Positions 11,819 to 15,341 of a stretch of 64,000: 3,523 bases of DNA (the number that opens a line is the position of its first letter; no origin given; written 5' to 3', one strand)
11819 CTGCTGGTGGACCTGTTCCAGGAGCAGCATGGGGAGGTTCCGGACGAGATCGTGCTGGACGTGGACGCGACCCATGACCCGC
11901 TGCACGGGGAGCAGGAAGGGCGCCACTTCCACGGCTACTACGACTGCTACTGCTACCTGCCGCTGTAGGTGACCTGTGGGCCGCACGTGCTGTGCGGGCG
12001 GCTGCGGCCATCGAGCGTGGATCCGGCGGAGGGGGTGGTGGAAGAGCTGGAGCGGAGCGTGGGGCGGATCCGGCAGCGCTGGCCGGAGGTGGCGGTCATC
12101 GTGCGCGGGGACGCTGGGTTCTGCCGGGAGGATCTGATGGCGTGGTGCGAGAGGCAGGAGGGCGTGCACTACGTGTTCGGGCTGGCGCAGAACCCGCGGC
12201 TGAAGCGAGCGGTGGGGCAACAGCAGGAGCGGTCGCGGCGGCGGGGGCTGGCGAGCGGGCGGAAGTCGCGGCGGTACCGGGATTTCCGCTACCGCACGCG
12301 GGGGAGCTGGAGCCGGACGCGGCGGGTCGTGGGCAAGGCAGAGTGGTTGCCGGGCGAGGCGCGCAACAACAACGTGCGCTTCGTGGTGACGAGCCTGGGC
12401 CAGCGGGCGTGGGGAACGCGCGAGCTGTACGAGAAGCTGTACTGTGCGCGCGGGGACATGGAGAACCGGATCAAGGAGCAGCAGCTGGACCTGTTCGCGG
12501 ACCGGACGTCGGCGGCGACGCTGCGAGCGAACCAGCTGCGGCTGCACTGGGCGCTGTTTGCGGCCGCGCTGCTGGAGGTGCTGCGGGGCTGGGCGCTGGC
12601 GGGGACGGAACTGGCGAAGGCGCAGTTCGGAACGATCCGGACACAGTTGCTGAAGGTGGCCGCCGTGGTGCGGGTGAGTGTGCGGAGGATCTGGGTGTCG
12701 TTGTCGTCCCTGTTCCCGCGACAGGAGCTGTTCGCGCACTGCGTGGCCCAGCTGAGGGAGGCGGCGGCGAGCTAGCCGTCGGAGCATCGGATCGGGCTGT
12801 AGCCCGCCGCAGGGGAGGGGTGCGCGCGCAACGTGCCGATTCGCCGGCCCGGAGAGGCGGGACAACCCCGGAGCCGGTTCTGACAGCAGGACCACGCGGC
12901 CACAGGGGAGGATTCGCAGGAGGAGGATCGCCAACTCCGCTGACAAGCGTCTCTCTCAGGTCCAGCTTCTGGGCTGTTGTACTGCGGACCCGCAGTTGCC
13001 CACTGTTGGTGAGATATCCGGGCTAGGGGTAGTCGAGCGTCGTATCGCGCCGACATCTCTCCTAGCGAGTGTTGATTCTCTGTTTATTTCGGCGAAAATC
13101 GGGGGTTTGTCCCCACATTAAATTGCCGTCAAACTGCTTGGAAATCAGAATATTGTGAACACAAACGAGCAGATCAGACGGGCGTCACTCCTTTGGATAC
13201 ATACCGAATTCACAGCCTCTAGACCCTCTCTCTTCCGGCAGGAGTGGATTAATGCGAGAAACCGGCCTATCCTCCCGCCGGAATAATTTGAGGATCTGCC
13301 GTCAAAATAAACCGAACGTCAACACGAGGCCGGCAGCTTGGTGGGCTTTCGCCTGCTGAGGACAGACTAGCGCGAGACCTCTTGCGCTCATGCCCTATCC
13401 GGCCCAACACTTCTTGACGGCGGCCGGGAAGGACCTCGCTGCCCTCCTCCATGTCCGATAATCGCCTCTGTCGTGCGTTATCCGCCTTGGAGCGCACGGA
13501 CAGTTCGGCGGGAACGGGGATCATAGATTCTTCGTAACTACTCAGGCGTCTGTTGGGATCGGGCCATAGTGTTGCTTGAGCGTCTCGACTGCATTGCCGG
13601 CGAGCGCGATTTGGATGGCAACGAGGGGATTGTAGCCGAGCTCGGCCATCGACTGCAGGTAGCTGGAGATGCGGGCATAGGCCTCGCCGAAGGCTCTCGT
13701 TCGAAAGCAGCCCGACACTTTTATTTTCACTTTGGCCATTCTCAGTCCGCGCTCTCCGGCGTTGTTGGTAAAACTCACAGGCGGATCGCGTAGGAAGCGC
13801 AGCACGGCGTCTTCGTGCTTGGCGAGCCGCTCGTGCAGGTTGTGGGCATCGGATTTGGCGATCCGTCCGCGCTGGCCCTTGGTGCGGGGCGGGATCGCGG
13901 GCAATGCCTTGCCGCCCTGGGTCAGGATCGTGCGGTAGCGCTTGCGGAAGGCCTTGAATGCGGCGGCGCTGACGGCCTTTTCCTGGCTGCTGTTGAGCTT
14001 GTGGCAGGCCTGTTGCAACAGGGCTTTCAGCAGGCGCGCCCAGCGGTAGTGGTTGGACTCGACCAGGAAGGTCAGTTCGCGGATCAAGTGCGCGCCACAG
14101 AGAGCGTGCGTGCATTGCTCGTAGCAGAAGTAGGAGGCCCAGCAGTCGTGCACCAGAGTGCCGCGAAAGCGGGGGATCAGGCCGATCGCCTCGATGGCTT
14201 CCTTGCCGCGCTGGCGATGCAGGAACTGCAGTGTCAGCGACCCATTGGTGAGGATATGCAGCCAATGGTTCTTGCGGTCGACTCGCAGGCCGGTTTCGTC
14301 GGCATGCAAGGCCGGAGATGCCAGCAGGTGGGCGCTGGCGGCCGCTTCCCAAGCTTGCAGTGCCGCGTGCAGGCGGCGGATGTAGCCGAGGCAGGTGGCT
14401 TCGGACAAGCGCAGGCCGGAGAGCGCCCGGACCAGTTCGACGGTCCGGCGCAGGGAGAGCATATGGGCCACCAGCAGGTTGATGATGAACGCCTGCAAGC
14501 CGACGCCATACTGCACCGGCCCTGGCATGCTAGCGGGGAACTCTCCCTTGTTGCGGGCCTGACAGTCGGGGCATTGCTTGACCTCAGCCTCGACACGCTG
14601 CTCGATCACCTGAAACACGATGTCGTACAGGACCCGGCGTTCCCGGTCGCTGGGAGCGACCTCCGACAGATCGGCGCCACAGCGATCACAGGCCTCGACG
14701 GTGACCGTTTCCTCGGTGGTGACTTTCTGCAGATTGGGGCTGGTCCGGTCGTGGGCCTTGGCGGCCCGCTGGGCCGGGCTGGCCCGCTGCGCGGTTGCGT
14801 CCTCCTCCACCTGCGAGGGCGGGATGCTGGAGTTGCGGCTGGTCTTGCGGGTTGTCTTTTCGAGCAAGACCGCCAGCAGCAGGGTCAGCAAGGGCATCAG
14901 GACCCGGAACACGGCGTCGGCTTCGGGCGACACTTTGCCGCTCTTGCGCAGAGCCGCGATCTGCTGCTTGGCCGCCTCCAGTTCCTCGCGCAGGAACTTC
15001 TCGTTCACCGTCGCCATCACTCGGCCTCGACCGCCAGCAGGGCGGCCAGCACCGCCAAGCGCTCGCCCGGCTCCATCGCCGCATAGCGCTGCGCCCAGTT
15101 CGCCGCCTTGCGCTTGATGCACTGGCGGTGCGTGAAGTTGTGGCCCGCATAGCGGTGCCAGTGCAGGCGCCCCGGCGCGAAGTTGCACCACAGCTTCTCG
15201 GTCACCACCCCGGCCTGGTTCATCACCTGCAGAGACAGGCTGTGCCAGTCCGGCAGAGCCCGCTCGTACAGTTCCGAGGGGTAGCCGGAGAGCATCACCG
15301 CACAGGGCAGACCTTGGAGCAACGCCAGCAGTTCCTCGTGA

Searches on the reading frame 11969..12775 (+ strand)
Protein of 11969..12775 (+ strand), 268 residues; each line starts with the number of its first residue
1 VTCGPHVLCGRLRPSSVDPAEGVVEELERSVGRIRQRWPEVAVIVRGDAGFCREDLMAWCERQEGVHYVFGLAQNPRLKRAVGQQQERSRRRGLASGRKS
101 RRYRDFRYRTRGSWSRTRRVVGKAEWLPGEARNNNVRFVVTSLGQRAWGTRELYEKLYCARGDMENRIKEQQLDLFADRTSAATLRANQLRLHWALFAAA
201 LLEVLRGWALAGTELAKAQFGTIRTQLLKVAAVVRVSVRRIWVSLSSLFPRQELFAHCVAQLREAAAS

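Call 35: search_protein_families(library=pfam, proteins=[window:11969-12775:+], max_evalue=0.001)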
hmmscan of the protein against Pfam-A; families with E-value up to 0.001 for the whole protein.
window:11969-12775:+ (268 aa): 2 families
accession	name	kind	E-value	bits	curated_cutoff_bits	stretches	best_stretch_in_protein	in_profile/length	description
PF13701.12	DDE_Tnp_1_4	-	2.8e-81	273.4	34.7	1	3-265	178-433/435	Transposase DDE domain group 1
PF01609.27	DDE_Tnp_1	-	8.2e-12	45.7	23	1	33-199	71-198/200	Transposase DDE domain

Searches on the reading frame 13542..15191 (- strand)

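Call 35: search_protein_families(library=pfam, proteins=[window:13542-15191:-], max_evalue=0.001)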
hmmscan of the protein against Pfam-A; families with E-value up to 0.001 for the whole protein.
window:13542-15191:- (549 aa): 1 family
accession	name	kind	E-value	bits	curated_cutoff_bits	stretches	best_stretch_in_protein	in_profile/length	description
PF03050.20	DDE_Tnp_IS66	-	9e-41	140.6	23.1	1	227-503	3-283/284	Transposase IS66 family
